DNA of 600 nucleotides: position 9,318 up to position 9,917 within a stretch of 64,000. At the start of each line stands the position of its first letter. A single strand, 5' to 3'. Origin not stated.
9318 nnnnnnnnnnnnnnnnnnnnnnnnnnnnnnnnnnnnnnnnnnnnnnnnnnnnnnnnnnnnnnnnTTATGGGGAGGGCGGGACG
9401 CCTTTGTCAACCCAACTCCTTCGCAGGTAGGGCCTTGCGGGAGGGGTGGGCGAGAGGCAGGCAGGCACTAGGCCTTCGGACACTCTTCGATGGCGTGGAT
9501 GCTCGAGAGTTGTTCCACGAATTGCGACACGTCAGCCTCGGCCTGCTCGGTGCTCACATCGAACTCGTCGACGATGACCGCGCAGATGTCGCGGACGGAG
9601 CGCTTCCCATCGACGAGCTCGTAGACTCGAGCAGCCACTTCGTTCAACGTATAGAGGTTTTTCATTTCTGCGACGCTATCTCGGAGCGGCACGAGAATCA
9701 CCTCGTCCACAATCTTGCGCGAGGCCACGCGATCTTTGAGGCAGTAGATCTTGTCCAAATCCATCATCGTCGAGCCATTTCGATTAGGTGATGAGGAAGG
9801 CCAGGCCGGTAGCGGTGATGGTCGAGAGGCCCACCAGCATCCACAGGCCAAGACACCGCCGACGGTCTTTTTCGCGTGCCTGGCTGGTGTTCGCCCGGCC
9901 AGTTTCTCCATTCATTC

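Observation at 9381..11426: Stand-alone PqqD-like peptide-binding protein clustered with a small membrane protein and two tandem paralogous secreted repeat proteins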

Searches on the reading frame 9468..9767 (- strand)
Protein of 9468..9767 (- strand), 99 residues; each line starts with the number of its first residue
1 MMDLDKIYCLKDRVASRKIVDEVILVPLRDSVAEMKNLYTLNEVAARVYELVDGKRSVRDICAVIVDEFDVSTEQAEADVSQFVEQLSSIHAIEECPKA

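Call 5: search_protein_families(library=pfam, proteins=[window:9468-9767:-], max_evalue=0.1)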
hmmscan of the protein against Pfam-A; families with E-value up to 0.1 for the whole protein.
window:9468-9767:- (99 aa): 2 families
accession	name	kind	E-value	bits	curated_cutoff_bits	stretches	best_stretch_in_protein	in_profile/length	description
PF05402.18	PqqD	-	3e-17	63.1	23.4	1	22-91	1-65/67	Coenzyme PQQ synthesis protein D (PqqD)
PF24929.1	GlfB_C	-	0.062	13.2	27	1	34-94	54-114/227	GlfB-like, C-terminal domain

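Call 6: search_protein_families(library=ncbifam, proteins=[window:9468-9767:-], max_evalue=0.1)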
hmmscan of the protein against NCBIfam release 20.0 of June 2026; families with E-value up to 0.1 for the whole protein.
window:9468-9767:- (99 aa): 9 families
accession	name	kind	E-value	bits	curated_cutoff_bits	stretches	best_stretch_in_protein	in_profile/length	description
TIGR03859.1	PQQ_PqqD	equivalog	1.1e-09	38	46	1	39-93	27-80/81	pyrroloquinoline quinone biosynthesis peptide chaperone PqqD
NF033536.1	lasso_PqqD_Bac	exception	8.2e-08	32.3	80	1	37-90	30-83/88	lasso peptide biosynthesis PqqD family chaperone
TIGR04248.1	SCM_PqqD_rel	equivalog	2.2e-07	31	100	1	36-87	24-75/84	SynChlorMet cassette protein ScmD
NF033530.1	lasso_PqqD_Strm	exception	5.4e-07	29.7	70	1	38-89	23-74/78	lasso peptide biosynthesis PqqD family chaperone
NF002535.0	PRK02079.1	equivalog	1.9e-06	27.6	101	1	39-90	36-86/92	pyrroloquinoline quinone biosynthesis peptide chaperone PqqD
NF050069.2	PqqD_rel_WgkC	exception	0.00012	22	110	1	38-92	31-85/103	PqqD family peptide maturation chaperone WgkC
TIGR04302.1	geo_PqqD_fam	equivalog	0.00016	22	100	1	38-89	46-96/102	GeoRSP system PqqD family peptide chaperone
NF050149.1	RiPP_bind_ApyI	equivalog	0.0022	17.3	200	1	28-91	198-256/260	RiPP maturation protein ApyI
TIGR04353.1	PqqD_rel_X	equivalog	0.013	16.4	35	1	39-90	16-70/74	HPr-rel-A system PqqD family peptide chaperone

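Call 23: find_homologous_proteins(query=window:9468-9767:-, max_evalue=0.001)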
Query window:9468-9767:- (99 aa): 96 proteins with E <= 0.001 among 97 candidates.
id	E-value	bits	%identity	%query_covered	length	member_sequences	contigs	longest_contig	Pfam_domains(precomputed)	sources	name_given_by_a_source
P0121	4.0e-52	192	96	100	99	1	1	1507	PF05402.19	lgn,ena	-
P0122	4.0e-51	189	94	100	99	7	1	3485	PF05402.19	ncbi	-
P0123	7.1e-51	188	93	100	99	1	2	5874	PF05402.19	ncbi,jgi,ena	-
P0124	1.0e-50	187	93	100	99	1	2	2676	PF05402.19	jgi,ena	-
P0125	3.2e-50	186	93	100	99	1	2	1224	PF05402.19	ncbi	-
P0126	4.4e-50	185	92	100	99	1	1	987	PF05402.19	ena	-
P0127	1.9e-49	183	90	100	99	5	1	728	PF05402.19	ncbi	-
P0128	2.2e-49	183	92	100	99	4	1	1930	PF05402.19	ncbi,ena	-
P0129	9.0e-49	181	91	100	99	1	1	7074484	PF05402.19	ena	-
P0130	1.6e-47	177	89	100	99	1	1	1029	PF05402.19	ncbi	-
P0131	1.8e-47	177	90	100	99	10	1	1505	PF05402.19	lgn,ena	-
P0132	2.5e-45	170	82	100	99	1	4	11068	PF05402.19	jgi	jgi:hypothetical protein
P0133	1.2e-41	158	78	99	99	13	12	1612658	PF05402.19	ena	-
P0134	3.8e-39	151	76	99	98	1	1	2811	PF05402.19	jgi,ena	-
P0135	3.9e-39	150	74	99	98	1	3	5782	PF05402.19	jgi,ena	-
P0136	9.7e-39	149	73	99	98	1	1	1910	PF05402.19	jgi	-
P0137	1.4e-38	149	73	99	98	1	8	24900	PF05402.19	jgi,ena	-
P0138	2.5e-38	148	73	99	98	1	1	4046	PF05402.19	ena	-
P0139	3.0e-38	148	74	99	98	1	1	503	PF05402.19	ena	-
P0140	6.4e-38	147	72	99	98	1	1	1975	PF05402.19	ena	-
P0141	8.5e-38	146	76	98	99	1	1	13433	PF05402.19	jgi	-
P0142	9.0e-38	146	72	99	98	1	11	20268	PF05402.19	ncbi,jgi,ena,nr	ncbi:MAG TPA: PqqD family protein [Vicinamibacteria bacterium]|nr:PqqD family protein [Vicinamibacte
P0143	3.0e-37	144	76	97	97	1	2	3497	PF05402.19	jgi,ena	-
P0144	4.5e-36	141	71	100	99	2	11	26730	PF05402.19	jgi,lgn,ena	jgi:hypothetical protein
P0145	4.9e-36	141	72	100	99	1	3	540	PF05402.19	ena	-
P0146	9.9e-35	136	71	100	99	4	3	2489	PF05402.19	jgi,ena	-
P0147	1.0e-34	136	71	100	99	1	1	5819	PF05402.19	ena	-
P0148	7.5e-34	134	68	95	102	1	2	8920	PF05402.19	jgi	jgi:hypothetical protein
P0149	1.4e-33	133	68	100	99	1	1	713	PF05402.19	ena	-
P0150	2.8e-33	132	69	96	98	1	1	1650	PF05402.19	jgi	jgi:hypothetical protein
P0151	4.0e-33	131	69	100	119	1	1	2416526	PF05402.19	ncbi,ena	-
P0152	3.9e-32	128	69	100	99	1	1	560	PF05402.19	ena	-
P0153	4.2e-32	128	67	97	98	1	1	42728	PF05402.19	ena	-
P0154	3.4e-31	125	63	98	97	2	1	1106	PF05402.19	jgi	jgi:hypothetical protein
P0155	4.4e-31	125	67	97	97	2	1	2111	PF05402.19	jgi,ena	-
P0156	8.4e-31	124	64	96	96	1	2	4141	PF05402.19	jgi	jgi:hypothetical protein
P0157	2.7e-30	122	65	96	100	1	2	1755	PF05402.19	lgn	-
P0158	1.1e-29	120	64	96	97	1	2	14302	PF05402.19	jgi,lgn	jgi:hypothetical protein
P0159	1.3e-29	120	63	98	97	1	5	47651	PF05402.19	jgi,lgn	jgi:hypothetical protein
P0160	1.5e-29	120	63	95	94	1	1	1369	PF05402.19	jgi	jgi:hypothetical protein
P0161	1.5e-29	120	64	97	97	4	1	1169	PF05402.19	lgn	-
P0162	1.7e-29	120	65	96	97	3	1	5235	PF05402.19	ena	-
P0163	1.8e-29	120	64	97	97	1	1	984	PF05402.19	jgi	jgi:hypothetical protein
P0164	2.6e-29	119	65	93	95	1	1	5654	PF05402.19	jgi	jgi:hypothetical protein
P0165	2.8e-29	119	64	96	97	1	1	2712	PF05402.19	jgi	jgi:hypothetical protein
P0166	4.2e-29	118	63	97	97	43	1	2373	PF05402.19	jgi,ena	-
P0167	4.8e-29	118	64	97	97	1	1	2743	PF05402.19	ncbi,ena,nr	ncbi:MAG TPA: PqqD family protein [Vicinamibacteria bacterium]|nr:PqqD family protein [Vicinamibacte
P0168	5.7e-29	118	63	96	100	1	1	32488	PF05402.19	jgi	-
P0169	6.7e-29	118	65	96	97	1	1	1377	PF05402.19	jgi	jgi:hypothetical protein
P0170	6.8e-29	118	63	96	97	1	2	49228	PF05402.19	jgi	jgi:hypothetical protein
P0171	7.4e-29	118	64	96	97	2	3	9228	PF05402.19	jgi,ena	jgi:hypothetical protein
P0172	9.0e-29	117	63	96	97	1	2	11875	PF05402.19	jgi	jgi:hypothetical protein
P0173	9.1e-29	117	62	96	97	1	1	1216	PF05402.19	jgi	jgi:hypothetical protein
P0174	1.3e-28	117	63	97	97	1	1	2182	PF05402.19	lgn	-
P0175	1.3e-28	117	63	97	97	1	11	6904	PF05402.19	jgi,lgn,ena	-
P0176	1.4e-28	117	63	97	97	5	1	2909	PF05402.19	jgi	-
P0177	2.1e-28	116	63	96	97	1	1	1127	PF05402.19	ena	-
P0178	2.3e-28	116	63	97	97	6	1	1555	PF05402.19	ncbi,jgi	ncbi:MAG TPA: PqqD family protein [Vicinamibacteria bacterium]|jgi:hypothetical protein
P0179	2.4e-28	116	63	96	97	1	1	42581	PF05402.19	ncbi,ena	-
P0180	2.5e-28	116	63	96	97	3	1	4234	PF05402.19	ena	-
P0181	2.5e-28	116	61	95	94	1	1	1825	PF05402.19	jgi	jgi:hypothetical protein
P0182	3.0e-28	116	59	97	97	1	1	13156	PF05402.19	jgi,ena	-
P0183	3.1e-28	116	63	96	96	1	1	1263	PF05402.19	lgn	-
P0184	3.9e-28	115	63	96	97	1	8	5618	PF05402.19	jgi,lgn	jgi:hypothetical protein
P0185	4.2e-28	115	61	97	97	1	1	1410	PF05402.19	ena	-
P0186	4.4e-28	115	63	96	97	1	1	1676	PF05402.19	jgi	jgi:Coenzyme PQQ synthesis protein D (PqqD)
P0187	4.9e-28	115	60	99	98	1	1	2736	PF05402.19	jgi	jgi:hypothetical protein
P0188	7.6e-28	114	59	97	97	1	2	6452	PF05402.19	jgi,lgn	jgi:hypothetical protein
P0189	8.5e-28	114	61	96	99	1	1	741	PF05402.19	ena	-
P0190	1.5e-27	113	62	96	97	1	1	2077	PF05402.19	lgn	-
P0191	1.8e-27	113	58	97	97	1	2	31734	PF05402.19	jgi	jgi:hypothetical protein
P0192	2.0e-27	113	62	96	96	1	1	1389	PF05402.19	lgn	-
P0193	2.4e-27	113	60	94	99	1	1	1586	PF05402.19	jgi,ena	-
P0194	2.4e-27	113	59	96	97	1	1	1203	PF05402.19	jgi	jgi:hypothetical protein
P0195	6.9e-27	111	60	96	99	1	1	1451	PF05402.19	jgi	jgi:hypothetical protein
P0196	8.7e-27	111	59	96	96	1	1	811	PF05402.19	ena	-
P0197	2.1e-26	110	58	94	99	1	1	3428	PF05402.19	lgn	-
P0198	2.3e-26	110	58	96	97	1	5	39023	PF05402.19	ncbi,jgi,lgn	-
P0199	3.5e-26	109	60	99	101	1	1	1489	PF05402.19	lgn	-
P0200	6.1e-26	108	63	93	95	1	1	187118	PF05402.19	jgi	jgi:hypothetical protein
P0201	1.0e-25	108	58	96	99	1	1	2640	PF05402.19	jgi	jgi:hypothetical protein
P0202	1.1e-25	108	59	96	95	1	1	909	PF05402.19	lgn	-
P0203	2.4e-25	106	62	93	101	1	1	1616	PF05402.19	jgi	jgi:hypothetical protein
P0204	5.4e-25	105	61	96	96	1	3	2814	PF05402.19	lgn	-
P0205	7.5e-25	105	61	93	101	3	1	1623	PF05402.19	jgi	jgi:hypothetical protein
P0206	1.9e-23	100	57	99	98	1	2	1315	PF05402.19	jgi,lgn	-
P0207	2.0e-23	100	56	99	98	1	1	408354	PF05402.19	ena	-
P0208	1.3e-21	95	69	65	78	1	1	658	PF05402.19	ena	-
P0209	5.9e-21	92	49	95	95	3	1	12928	PF05402.19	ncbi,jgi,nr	ncbi:MAG: PqqD family protein [Deltaproteobacteria bacterium]|nr:PqqD family protein [Deltaproteobac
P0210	2.9e-20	90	51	93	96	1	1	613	PF05402.19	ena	-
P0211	4.7e-20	90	50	95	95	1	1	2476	PF05402.19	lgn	-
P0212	1.2e-19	88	49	95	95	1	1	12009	PF05402.19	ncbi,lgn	-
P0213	3.3e-19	87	73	61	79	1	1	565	PF05402.19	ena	-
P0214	2.5e-18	84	46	95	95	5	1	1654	PF05402.19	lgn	-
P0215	2.1e-16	78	45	95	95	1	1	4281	PF05402.19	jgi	jgi:hypothetical protein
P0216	9.3e-16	76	43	94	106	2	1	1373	PF05402.19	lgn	-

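Call 24: find_encoding_contigs(protein=P0200, flank=10000, max_places=2)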
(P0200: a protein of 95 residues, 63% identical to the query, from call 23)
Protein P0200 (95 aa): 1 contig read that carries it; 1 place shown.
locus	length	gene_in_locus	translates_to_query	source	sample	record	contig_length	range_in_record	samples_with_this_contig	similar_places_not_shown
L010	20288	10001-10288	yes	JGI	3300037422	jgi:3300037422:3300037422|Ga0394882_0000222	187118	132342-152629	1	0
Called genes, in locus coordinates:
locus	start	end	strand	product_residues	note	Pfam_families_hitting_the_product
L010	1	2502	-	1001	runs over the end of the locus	PF26549:Tricorn_N, PF26550:Tricorn_2nd (weak), PF07676:PD40, PF26549:Tricorn_N, PF26550:Tricorn_2nd, PF07676:PD40, PF26549:Tricorn_N (weak), PF01979:Amidohydro_1, +2 more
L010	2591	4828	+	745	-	PF03190:Thioredox_DsbH, PF13899:Thioredoxin_7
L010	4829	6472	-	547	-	PF05960:DUF885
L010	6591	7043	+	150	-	PF07238:PilZ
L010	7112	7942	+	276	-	PF03328:HpcH_HpaI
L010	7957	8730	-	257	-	PF03328:HpcH_HpaI, PF15617:C-C_Bond_Lyase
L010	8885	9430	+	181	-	-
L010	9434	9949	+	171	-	-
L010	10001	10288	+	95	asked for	PF05402:PqqD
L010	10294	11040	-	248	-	PF12811:BaxI_1, PF01027:Bax1-I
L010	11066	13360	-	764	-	PF19313:DUF5916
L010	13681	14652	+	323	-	-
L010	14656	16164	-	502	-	PF01839:FG-GAP (faint), PF13517:FG-GAP_3, PF07593:UnbV_ASPIC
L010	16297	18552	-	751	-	PF06452:CBM9_1 (weak), PF19313:DUF5916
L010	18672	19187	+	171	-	PF06491:Disulph_isomer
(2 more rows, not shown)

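Call 25: find_encoding_contigs(protein=P0151, flank=10000, max_places=2)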
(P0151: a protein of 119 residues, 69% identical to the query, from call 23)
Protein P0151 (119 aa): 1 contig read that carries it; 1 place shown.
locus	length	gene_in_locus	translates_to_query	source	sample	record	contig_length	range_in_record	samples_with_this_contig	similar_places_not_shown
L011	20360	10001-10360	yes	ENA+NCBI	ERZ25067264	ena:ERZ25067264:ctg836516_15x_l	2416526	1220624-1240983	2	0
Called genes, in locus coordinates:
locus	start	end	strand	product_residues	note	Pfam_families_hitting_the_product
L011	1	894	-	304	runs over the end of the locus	-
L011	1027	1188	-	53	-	-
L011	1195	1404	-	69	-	-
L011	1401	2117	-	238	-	-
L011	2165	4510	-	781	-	PF03190:Thioredox_DsbH, PF13098:Thioredoxin_2 (weak), PF13899:Thioredoxin_7, PF07470:Glyco_hydro_88 (faint)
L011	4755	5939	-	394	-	PF13387:Lnb_N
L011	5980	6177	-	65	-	-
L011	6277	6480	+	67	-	-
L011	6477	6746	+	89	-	-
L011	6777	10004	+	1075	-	PF01364:Peptidase_C25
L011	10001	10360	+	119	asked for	PF05402:PqqD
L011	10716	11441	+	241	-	PF13263:PHP_C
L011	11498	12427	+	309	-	PF01551:Peptidase_M23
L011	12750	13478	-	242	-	PF13384:HTH_23 (weak), PF13518:HTH_28 (weak), PF13551:HTH_29 (faint), PF13358:DDE_3 (weak)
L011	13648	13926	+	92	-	-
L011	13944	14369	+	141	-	-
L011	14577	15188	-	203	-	-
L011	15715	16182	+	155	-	-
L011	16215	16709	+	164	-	PF06491:Disulph_isomer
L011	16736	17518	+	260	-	PF00106:adh_short, PF08659:KR, PF13460:NAD_binding_10 (weak), PF13561:adh_short_C2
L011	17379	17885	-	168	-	PF00027:cNMP_binding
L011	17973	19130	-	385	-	-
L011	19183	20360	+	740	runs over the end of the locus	PF02225:PA (weak), PF04389:Peptidase_M28, PF04253:TFR_dimer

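Call 26: find_encoding_contigs(protein=P0207, flank=10000, max_places=2)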
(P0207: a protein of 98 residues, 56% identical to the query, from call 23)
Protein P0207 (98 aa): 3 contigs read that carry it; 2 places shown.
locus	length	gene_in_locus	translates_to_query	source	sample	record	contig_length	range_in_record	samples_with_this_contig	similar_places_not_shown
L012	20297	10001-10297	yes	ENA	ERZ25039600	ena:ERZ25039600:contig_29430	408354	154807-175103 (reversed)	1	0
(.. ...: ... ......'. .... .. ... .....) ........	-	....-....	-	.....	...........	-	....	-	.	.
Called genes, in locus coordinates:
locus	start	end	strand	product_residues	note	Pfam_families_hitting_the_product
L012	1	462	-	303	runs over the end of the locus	-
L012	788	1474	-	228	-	PF00324:AA_permease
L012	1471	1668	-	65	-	-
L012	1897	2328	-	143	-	-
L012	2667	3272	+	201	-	PF00856:SET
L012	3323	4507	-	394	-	-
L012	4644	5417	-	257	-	PF05711:TylF, PF13578:Methyltransf_24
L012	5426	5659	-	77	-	-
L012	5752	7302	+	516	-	PF25199:nSTAND_NTPase5 (faint), PF13191:AAA_16, PF13401:AAA_22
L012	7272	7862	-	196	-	PF01327:Pep_deformylase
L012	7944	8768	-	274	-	PF03328:HpcH_HpaI, PF15617:C-C_Bond_Lyase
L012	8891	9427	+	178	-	-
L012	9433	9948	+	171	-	-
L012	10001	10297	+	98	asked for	PF05402:PqqD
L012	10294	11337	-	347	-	PF07478:Dala_Dala_lig_C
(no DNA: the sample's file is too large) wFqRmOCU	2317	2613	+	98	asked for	PF05402:PqqD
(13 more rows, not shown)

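Call 39: find_encoding_contigs(protein=P0209, flank=8000, max_places=2)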
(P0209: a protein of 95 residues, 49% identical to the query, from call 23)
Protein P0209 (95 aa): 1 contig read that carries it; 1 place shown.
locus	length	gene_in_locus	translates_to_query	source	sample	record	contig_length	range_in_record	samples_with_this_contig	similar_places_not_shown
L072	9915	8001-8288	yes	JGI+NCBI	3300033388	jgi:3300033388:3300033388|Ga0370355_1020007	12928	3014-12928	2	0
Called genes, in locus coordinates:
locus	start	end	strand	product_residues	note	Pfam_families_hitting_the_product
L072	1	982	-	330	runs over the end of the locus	PF01959:DHQS, PF26558:DHQS_2nd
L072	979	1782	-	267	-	PF01791:DeoC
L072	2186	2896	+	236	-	PF08889:WbqC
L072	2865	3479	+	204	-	PF02585:PIG-L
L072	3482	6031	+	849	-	PF01041:DegT_DnrJ_EryC1, PF00953:Glycos_transf_4, PF07238:PilZ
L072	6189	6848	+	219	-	PF05621:TniB (weak), PF13401:AAA_22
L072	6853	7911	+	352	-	PF13487:HD_5, PF01966:HD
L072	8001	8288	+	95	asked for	PF05402:PqqD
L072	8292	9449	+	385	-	PF04055:Radical_SAM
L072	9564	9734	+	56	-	-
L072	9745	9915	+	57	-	?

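Call 40: find_encoding_contigs(protein=P0212, flank=8000, max_places=2)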
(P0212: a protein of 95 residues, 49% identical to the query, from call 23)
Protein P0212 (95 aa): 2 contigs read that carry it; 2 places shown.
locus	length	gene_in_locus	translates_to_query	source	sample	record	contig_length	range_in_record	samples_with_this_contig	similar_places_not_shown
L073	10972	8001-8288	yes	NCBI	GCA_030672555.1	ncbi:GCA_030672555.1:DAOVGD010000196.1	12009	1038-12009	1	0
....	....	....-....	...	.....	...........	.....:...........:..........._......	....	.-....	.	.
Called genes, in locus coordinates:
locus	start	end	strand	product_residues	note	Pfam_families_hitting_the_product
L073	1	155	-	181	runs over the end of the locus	PF01966:HD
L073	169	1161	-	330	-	PF01959:DHQS, PF26558:DHQS_2nd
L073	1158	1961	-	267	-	PF01791:DeoC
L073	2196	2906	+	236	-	PF08889:WbqC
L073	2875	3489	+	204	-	PF02585:PIG-L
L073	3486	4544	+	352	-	PF01041:DegT_DnrJ_EryC1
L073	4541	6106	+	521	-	PF00953:Glycos_transf_4, PF07238:PilZ (weak)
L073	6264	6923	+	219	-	PF05621:TniB (weak), PF07728:AAA_5 (weak), PF13401:AAA_22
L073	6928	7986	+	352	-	PF13487:HD_5, PF01966:HD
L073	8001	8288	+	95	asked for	PF05402:PqqD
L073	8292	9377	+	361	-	PF04055:Radical_SAM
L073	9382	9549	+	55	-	-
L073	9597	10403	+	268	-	PF27840:ScmC (weak)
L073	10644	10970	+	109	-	?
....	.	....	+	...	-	?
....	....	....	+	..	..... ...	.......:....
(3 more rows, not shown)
